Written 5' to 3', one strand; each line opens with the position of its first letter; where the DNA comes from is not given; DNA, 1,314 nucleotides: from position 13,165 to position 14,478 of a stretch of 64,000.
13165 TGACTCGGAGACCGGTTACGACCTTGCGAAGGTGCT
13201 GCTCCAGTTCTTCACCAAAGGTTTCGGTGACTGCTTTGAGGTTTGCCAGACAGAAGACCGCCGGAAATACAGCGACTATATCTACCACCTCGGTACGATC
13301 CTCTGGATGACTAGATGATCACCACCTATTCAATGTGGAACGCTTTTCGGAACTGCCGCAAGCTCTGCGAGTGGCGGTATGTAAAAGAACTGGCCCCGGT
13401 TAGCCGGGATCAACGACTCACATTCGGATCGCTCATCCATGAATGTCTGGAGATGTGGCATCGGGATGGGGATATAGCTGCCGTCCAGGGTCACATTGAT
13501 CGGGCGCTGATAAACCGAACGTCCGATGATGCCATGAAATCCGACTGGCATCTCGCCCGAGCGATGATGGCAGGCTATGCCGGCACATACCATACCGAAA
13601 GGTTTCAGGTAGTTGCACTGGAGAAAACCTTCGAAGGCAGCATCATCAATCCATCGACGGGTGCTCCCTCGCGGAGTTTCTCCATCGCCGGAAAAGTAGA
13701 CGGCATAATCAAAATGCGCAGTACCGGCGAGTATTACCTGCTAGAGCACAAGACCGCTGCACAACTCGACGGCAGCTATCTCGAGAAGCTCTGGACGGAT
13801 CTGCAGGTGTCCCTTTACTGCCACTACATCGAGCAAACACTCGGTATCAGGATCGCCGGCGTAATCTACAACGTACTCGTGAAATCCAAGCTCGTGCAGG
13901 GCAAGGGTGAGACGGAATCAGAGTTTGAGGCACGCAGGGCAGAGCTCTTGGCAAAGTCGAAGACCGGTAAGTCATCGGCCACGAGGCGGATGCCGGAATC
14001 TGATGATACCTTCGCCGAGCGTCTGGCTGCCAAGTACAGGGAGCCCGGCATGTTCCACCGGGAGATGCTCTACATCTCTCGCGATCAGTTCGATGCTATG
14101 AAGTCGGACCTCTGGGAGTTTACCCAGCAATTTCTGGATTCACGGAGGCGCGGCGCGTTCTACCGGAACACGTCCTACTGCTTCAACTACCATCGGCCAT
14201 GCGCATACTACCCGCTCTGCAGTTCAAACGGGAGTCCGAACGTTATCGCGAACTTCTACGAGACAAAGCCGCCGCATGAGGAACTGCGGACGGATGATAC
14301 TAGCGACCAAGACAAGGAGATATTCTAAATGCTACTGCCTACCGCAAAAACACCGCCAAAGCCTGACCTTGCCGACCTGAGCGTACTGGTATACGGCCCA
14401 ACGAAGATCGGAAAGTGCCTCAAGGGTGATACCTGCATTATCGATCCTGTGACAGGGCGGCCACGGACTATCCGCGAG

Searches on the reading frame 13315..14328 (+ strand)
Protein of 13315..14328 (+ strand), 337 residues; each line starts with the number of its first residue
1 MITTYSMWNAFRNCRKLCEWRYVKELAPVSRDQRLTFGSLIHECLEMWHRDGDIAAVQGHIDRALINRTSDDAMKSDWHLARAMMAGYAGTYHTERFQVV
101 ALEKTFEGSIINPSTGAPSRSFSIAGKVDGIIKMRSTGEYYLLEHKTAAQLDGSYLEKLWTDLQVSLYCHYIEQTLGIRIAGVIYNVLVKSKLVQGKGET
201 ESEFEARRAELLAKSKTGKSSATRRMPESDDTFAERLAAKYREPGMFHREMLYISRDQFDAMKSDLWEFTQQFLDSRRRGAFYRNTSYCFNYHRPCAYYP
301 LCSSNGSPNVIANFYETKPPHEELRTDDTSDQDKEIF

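Call 16: search_protein_families(library=pfam, proteins=[window:13315-14328:+], max_evalue=0.001)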
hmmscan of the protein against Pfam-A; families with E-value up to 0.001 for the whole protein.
window:13315-14328:+ (337 aa): 1 family
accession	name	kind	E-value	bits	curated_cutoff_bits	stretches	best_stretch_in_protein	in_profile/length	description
PF12705.13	PDDEXK_1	-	1.6e-14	54.9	22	1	5-271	4-222/247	PD-(D/E)XK nuclease superfamily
